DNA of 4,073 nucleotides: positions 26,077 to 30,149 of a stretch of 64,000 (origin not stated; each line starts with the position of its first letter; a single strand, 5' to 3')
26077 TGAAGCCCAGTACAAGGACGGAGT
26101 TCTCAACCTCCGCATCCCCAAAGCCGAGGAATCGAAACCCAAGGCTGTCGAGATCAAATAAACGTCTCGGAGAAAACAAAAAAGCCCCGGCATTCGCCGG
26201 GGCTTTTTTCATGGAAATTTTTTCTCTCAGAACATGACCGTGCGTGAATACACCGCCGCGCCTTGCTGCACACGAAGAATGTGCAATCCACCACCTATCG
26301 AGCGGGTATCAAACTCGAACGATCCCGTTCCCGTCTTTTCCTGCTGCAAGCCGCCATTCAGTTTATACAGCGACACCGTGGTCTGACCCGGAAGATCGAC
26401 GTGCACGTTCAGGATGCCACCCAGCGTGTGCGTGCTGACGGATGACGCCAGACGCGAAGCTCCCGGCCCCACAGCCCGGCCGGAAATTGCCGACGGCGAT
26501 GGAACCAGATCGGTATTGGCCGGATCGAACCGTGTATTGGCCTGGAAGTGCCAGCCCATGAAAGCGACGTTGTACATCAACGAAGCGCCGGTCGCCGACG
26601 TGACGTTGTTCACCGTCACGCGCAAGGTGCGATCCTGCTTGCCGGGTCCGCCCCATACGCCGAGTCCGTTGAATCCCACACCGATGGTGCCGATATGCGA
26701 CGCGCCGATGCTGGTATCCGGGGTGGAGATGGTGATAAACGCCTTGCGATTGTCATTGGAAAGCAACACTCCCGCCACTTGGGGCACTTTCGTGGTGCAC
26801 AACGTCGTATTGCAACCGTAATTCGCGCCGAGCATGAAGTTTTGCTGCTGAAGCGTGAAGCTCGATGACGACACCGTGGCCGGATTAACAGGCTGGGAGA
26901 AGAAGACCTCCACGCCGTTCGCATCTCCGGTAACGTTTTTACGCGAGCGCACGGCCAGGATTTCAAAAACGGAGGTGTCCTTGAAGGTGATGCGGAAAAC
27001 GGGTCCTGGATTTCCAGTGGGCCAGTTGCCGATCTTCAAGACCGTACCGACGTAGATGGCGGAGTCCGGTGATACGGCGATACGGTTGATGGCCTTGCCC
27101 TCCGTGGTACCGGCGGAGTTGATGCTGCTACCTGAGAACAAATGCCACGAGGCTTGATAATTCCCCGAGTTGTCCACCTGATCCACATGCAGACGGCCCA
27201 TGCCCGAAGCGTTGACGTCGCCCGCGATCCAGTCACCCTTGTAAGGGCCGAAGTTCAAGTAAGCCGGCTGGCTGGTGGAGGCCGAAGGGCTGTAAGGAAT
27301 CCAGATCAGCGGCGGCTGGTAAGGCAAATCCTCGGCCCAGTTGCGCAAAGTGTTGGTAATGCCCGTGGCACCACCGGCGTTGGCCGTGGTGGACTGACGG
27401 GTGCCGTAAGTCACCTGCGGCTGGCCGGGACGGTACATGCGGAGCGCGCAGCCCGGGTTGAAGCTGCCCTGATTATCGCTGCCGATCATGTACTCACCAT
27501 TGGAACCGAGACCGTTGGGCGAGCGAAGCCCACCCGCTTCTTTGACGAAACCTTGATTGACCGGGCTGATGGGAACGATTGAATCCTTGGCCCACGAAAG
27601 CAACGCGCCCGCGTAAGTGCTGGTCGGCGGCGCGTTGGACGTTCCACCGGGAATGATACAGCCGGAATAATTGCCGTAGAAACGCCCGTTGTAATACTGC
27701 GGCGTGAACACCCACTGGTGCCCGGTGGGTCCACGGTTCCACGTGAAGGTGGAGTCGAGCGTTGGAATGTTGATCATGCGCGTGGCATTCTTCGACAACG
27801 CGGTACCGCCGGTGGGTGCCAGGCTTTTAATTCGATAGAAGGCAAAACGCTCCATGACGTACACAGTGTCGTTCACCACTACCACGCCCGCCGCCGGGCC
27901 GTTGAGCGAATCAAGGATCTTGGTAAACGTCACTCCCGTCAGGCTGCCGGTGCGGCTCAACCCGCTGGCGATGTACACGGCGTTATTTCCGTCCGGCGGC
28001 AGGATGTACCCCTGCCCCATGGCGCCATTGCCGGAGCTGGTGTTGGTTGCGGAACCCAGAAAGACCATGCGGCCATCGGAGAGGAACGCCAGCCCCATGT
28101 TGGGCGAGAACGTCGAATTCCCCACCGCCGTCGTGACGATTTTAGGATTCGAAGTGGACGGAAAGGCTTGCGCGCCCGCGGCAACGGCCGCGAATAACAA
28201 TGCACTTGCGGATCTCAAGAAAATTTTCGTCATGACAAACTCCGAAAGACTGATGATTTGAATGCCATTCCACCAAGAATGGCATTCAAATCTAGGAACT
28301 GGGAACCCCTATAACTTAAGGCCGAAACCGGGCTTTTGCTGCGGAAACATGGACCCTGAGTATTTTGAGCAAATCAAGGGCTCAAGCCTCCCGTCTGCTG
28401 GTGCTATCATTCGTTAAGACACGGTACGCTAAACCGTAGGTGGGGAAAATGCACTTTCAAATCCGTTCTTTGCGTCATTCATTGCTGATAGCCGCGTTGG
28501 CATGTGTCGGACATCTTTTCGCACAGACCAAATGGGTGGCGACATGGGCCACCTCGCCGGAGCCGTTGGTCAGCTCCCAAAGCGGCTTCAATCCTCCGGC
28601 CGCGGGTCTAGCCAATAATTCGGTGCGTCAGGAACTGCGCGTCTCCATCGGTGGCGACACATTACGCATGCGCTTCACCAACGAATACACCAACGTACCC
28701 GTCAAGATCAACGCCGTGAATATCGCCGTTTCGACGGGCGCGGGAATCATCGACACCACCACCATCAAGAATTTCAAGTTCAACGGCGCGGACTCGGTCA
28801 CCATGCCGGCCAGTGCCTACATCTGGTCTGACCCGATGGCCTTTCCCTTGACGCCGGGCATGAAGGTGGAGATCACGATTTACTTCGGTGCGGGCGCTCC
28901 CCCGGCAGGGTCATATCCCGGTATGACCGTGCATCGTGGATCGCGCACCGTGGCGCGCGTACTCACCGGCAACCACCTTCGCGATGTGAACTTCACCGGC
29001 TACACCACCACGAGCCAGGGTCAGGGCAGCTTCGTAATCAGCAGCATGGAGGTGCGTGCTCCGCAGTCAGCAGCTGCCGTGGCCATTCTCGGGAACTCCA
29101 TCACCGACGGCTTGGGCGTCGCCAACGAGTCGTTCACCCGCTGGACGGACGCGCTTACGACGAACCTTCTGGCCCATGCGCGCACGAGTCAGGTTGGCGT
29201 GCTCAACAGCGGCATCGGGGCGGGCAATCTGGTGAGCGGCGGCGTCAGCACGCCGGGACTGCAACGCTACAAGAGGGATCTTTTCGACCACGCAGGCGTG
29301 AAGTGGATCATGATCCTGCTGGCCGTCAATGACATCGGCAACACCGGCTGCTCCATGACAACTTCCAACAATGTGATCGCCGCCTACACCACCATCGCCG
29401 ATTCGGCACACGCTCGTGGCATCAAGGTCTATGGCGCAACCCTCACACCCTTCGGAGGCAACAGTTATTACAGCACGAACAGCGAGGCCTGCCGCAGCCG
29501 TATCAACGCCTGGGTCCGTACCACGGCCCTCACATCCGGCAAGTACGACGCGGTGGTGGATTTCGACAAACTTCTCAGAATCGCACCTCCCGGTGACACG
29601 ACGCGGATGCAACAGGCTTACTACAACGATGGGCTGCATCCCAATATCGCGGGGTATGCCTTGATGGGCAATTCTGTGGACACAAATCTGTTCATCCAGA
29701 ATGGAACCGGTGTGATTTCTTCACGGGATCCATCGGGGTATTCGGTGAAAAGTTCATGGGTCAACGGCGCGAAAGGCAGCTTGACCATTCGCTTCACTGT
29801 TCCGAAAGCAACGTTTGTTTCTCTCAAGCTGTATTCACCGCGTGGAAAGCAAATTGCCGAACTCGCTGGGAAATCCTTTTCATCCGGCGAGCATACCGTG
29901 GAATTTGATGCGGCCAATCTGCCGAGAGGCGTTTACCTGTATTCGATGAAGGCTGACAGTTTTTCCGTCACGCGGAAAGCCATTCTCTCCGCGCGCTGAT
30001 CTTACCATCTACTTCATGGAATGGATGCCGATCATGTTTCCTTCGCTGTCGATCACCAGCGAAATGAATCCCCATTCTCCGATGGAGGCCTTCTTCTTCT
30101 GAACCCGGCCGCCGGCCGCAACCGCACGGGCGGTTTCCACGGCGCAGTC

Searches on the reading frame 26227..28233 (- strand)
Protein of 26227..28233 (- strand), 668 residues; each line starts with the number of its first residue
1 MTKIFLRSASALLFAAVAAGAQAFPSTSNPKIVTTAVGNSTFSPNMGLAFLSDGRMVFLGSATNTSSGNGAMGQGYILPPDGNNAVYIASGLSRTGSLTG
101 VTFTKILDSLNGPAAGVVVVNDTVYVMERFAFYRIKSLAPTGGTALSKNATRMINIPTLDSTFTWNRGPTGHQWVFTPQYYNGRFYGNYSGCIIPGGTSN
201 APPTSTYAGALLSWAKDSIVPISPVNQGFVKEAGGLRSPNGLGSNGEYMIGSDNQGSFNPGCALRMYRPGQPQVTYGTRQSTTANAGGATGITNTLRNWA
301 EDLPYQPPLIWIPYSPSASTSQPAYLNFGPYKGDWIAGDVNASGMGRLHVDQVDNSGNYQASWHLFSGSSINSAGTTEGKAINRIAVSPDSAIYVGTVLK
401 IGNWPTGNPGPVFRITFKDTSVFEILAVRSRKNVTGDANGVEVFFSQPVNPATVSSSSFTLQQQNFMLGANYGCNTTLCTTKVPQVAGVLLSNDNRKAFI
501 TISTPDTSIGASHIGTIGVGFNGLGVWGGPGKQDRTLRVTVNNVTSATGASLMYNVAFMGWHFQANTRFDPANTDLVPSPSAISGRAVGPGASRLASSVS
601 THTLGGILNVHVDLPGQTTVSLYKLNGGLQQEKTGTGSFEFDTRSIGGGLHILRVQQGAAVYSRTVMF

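Call 4: search_protein_families(library=pfam, proteins=[window:26227-28233:-], max_evalue=0.01)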
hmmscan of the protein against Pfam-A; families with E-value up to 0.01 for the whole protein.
window:26227-28233:- (668 aa): 0 families

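Call 5: search_protein_families(library=ncbifam, proteins=[window:26227-28233:-], max_evalue=0.01)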
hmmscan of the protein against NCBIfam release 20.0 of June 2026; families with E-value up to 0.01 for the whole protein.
window:26227-28233:- (668 aa): 1 family
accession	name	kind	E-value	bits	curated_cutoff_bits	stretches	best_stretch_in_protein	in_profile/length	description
TIGR04183.1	Por_Secre_tail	domain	0.0046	16.9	23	0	608-667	11-70/72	T9SS type A sorting domain-containing protein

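Call 51: search_protein_families(library=pfam, proteins=[window:26227-28233:-], max_evalue=0.1)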
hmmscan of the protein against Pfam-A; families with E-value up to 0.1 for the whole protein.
window:26227-28233:- (668 aa): 1 family
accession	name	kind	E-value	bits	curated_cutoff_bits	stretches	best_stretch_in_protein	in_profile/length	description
PF13576.12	Pentapeptide_3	-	0.08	13.6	27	0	538-570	14-45/48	Pentapeptide repeats (9 copies)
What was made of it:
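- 26227..28233 (-): Secreted divergent propeller (DUF7133/AA12-like fold) with a CTD-like C-terminal beta-sandwich. It is not part of the locus. No Pfam hit (calls 4, 51).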

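Call 67: search_protein_representatives(protein=window:26227-28233:-)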
Query: 668 residues. Proteins with E-value up to 0.001 (for the whole library): 309; up to 1e-10: 155; up to 1e-30: 24. The best 150 are listed.
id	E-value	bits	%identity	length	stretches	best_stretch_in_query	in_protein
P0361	9.0e-249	843.6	61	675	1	4-667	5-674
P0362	2.5e-177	607.6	99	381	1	1-277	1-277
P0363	7.3e-167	573.0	62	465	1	212-668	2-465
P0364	1.5e-100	353.9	44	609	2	13-503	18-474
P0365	2.8e-98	346.4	57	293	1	380-667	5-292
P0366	2.4e-77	277.2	70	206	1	1-195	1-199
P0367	3.3e-72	260.2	60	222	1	425-645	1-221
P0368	1.2e-71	258.4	40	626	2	10-503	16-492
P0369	1.4e-64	235.1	46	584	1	29-477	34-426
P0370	1.4e-62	228.4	40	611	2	75-503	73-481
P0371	5.7e-62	226.4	38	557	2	46-511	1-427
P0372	2.2e-61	224.5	38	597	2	15-502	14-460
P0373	4.7e-61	223.4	39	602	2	11-503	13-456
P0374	1.3e-57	212.0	36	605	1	23-533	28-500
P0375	5.5e-50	186.8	36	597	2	4-503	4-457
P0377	5.9e-47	176.8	35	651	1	39-668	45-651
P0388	5.7e-25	104.2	34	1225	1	80-503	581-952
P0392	6.3e-23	97.4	34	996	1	77-499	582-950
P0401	9.7e-21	90.2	34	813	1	85-502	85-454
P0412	2.3e-18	82.3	38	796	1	164-440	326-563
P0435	9.7e-16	73.7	31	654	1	81-502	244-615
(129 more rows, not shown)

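Call 68: search_protein_families(library=pfam, proteins=[P0361, P0364, P0368, P0374, P0377, P0388, P0392, P0401, P0412, P0435], max_evalue=0.01)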
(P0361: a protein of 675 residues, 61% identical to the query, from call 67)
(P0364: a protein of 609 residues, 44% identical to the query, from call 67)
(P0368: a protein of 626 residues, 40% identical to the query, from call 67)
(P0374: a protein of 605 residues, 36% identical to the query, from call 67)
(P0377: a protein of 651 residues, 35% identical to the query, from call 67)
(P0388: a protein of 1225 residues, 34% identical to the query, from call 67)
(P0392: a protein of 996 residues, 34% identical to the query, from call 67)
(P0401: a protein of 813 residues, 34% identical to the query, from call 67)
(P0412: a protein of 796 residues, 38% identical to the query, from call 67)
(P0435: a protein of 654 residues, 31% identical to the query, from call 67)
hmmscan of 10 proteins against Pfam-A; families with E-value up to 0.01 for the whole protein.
P0361 (675 aa): 0 families

P0364 (609 aa): 1 family
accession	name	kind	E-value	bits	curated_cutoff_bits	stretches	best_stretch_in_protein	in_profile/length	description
PF01436.27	NHL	-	0.0044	17.4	20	0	223-242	1-20/28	NHL repeat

P0368 (626 aa): 0 families

P0374 (605 aa): 1 family
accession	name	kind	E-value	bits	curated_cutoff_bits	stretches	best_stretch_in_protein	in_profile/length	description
PF01436.27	NHL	-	5.8e-06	26.5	20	0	224-246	1-23/28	NHL repeat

P0377 (651 aa): 2 families
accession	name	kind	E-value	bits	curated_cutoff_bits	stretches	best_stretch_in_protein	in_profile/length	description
PF01436.27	NHL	-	0.00023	21.5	20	0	108-125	1-19/28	NHL repeat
PF23500.1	DUF7133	-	0.0037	17.1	27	0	54-148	32-123/385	Domain of unknown function (DUF7133)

P0388 (1225 aa): 5 families
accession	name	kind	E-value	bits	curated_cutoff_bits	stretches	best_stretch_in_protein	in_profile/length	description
PF06439.18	3keto-disac_hyd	-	1.9e-49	168.7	26.8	1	1017-1223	1-187/187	3-keto-disaccharide hydrolase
PF07691.17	PA14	-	1.3e-13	51.4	24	1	417-504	42-139/147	PA14 domain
PF00034.26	Cytochrom_C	-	6.4e-07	31.1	21.3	1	261-341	3-89/90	Cytochrome c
PF23500.1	DUF7133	-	1.7e-05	24.8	27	1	602-737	75-209/385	Domain of unknown function (DUF7133)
PF13442.11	Cytochrome_CBB3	-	0.0003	21.5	27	1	260-338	4-68/68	Cytochrome C oxidase, cbb3-type, subunit III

P0392 (996 aa): 3 families
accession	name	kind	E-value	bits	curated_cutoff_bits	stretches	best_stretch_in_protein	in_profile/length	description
PF07691.17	PA14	-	1.5e-16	61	24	1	423-503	43-133/147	PA14 domain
PF23500.1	DUF7133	-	3.3e-06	27.1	27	1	611-741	80-209/385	Domain of unknown function (DUF7133)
PF00034.26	Cytochrom_C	-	3.7e-05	25.4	21.3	1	262-341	4-89/90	Cytochrome c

P0401 (813 aa): 5 families
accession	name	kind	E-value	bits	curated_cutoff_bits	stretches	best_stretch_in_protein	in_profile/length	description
PF18911.6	PKD_4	-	7.9e-19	67.9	27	1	515-578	17-80/85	PKD domain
PF00801.26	PKD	-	3.8e-16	59.3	23.5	1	505-576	4-75/80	PKD domain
PF03422.21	CBM_6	-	3.1e-10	40.8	28.9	1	691-810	1-123/125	Carbohydrate binding module (family 6)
PF23500.1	DUF7133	-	2.6e-09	37.3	27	1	105-239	79-208/385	Domain of unknown function (DUF7133)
PF01436.27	NHL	-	0.0096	16.4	20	0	218-237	1-20/28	NHL repeat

P0412 (796 aa): 3 families
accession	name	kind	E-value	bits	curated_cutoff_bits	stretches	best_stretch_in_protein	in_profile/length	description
PF07691.17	PA14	-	5.8e-10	39.6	24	1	94-183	46-143/147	PA14 domain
PF00034.26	Cytochrom_C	-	7.4e-05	24.4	21.3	1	715-796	3-90/90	Cytochrome c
PF23500.1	DUF7133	-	0.0039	17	27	0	283-353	82-152/385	Domain of unknown function (DUF7133)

P0435 (654 aa): 3 families
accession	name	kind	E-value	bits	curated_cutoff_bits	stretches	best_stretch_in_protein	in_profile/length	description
PF07691.17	PA14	-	2.5e-18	66.7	24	1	30-166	2-143/147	PA14 domain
PF23500.1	DUF7133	-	9.2e-06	25.6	27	1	258-401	67-209/385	Domain of unknown function (DUF7133)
PF00041.27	fn3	-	0.0011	19.6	25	0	548-629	9-67/84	Fibronectin type III domain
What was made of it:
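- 26227..28233 (-): 309 relatives, the distant ones carrying DUF7133, NHL, PA14 and cytochrome c domains (calls 67, 68).
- Distant relatives of the window's third propeller are fused to cytochrome c domains (call 68).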

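Call 85: predict_structure(alignment_id=A4)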
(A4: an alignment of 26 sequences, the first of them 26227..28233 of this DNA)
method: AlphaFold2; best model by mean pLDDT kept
length: 668 residues; sequences in the alignment: 26
mean_pLDDT: 79.0   pTM: 0.78
mean pLDDT of the five models: 79.0, 77.4, 76.8, 75.5, 75.5
residues with pLDDT >= 90: 257; 70-90: 229; 50-70: 96; < 50: 86
segments of 3 or more residues with pLDDT < 50: 1-20, 66-69, 284-292, 403-405, 474-477, 511-514, 516-526, 528-531, 576-593
pLDDT, mean of each block of 10 residues (from residue 1): 40 38 76 86 84 92 58 72 93 79 95 90 92 95 95 83 56 84 90 59 81 82 63 86 89 73 86 84 48 67 86 67 88 89 88 85 89 61 89 86 58 88 93 92 96 97 77 54 91 96 67 46 45 81 97 93 89 58 34 67 90 89 88 95 88 86 87
secondary structure, 60 per line:
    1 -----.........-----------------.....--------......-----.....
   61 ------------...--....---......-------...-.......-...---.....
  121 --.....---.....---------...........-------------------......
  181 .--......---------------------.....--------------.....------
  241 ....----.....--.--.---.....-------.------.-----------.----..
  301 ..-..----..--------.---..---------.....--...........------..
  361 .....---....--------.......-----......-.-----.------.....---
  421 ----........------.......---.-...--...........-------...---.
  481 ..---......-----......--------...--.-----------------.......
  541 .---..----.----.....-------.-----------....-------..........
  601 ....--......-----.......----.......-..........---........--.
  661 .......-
elements in order (helices of 4 or more, strands of 3 or more residues): H6-14 E32-36 E45-50 E56-60 E78-81 E85-90 E102-108 E110-112 E116-120 E123-127 E131-135 H146-149 E150-155 E175-181 E184-189 E211-215 E230-234 E241-244 E249-253 E263-267 H299-302 E335-339 E342-352 E359-365 H369-372 E381-387 E393-398 E413-417 E425-432 E439-445 E459-466 E480-482 E486-491 E497-502 E534-541 E556-560 H580-583 H591-598 E599-604 E607-612 E618-624 E629-635 E637-642 H643-646 E650-657 E660-667

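Call 87: fold_search(model_id=the predicted structure, library=pdb)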
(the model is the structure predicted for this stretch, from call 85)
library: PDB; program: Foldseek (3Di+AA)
matches with E <= 10: 1800; with E <= 0.001: 83
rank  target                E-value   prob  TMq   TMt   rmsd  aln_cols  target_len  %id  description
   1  6h7t_A                1.5e-09  1.00  0.38  0.60   6.8       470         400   11  Native structure of Trichoderma reesei Carbohydrate-Active Enzymes Family AA12 (released 2019-08-14)
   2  4a2m_B                2.2e-09  0.99  0.12  0.11  30.3       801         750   10  Structure of the periplasmic domain of the heparin and heparan sulphate sensing hybrid two component system BT4663 in  (released 2012-05-02)
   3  4a2m_A                3.1e-09  0.99  0.14  0.13  30.5       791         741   10  Structure of the periplasmic domain of the heparin and heparan sulphate sensing hybrid two component system BT4663 in  (released 2012-05-02)
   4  3das                  3.4e-09  1.00  0.35  0.65   7.7       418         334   12  Structure of the PQQ-bound form of Aldose Sugar Dehydrogenase (Adh) from Streptomyces coelicolor (released 2009-06-02)
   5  3a9g_A                1.4e-08  1.00  0.35  0.63   7.6       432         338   13  Crystal Structure of PQQ-dependent sugar dehydrogenase apo-form (released 2010-09-08)
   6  4a2m_D                2.9e-08  1.00  0.24  0.22  23.9       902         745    8  Structure of the periplasmic domain of the heparin and heparan sulphate sensing hybrid two component system BT4663 in  (released 2012-05-02)
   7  4a2l_E                3.2e-08  0.99  0.14  0.13  29.1       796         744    9  Structure of the periplasmic domain of the heparin and heparan sulphate sensing hybrid two component system BT4663 in  (released 2012-05-02)
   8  4a2l_C                4.1e-08  0.98  0.13  0.12  29.9       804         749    8  Structure of the periplasmic domain of the heparin and heparan sulphate sensing hybrid two component system BT4663 in  (released 2012-05-02)
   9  4a2l_D                5.4e-08  1.00  0.25  0.22  22.9       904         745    7  Structure of the periplasmic domain of the heparin and heparan sulphate sensing hybrid two component system BT4663 in  (released 2012-05-02)
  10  4a2l_A                1.1e-07  0.98  0.14  0.13  28.4       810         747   10  Structure of the periplasmic domain of the heparin and heparan sulphate sensing hybrid two component system BT4663 in  (released 2012-05-02)
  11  9nws_A                6.2e-07  0.99  0.20  0.17  29.3       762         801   10  Cryo-EM structure of DDB1dB:CRBN:mezigdomide:SALL4(392-449) (released 2026-02-04)
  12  22gu                  1.9e-06  1.00  0.29  0.66   8.8       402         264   11  Crystal structure of the CJ1041C protein from Campylobacter jejuni in complex with Ca2+ in space group P212121 (released 2026-04-01)
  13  9oz1_A                2.2e-06  0.97  0.19  0.17  51.6       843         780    7  Cryo-EM structure of chicken ROS1 in apo-state. Cryo-EM refinement is focused on the "leg" region of chicken ROS1. (released 2026-02-25)
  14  8i4m_A                3.1e-06  0.99  0.23  0.20  28.8       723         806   11  Portal-tail complex structure of the Cyanophage P-SCSP1u (released 2023-11-01)
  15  22gv_A                3.7e-06  1.00  0.27  0.62  10.5       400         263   11  Crystal structure of the CJ1041C protein from Campylobacter jejuni in complex with Ca2+ in space group P1 (released 2026-04-01)
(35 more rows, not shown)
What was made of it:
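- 26227..28233 (-): The AF2 model (pLDDT 79) is closest to AA12 6h7t and PQQ dehydrogenases 3das and 3a9g, with TMt 0.60-0.65 (calls 85, 87).
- Checked: Its predicted fold (pLDDT 79) is nevertheless closest to AA12 and PQQ sugar dehydrogenases (calls 85, 87).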

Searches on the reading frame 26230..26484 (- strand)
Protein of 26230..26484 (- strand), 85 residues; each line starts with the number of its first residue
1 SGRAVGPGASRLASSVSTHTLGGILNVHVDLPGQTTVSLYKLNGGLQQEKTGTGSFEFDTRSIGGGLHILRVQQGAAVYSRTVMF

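Call 43: search_protein_families(library=ncbifam, proteins=[window:26230-26484:-], max_evalue=10)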
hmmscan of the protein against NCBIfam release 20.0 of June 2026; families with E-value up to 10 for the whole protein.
seq(85 aa): 1 family
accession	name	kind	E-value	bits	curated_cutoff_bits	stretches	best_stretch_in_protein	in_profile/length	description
TIGR04183.1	Por_Secre_tail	domain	0.00023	21.1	23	1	24-84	10-70/72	T9SS type A sorting domain-containing protein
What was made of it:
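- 26227..28233 (-): TIGR04183 scores 21.1 bits, below the cut-off (call 43).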

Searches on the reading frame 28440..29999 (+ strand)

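Call 22: search_protein_families(library=pfam, proteins=[window:28440-29999:+], max_evalue=0.001)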
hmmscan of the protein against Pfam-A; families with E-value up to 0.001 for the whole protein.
window:28440-29999:+ (519 aa): 3 families
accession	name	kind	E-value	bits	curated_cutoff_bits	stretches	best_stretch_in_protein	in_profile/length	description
PF13472.12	Lipase_GDSL_2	-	3.6e-19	70.4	32.9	1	217-408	2-178/178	GDSL-like Lipase/Acylhydrolase family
PF00657.28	Lipase_GDSL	-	1.2e-14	55.4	23.6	1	214-412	1-207/208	GDSL-like Lipase/Acylhydrolase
PF18962.6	Por_Secre_tail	-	7e-06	26.7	27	1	444-515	6-74/75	Secretion system C-terminal sorting domain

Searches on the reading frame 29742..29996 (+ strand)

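Call 43: search_protein_families(library=ncbifam, proteins=[window:29742-29996:+], max_evalue=10)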
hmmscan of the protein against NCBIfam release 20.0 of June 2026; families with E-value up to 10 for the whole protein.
seq(85 aa): 3 families
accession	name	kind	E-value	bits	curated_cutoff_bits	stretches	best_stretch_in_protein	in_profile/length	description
TIGR04183.1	Por_Secre_tail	domain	4.9e-06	26.4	23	1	13-81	8-70/72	T9SS type A sorting domain-containing protein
NF038113.1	T9SSA_dep_M36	equivalog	5.9e-05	21.4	885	1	6-82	796-868/869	T9SS-dependent M36 family metallopeptidase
NF052323.1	T9SSA_dep_M6i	equivalog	0.00015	19.9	600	1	6-73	961-1028/1043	T9SS-dependent M6-like inactivated metalloprotease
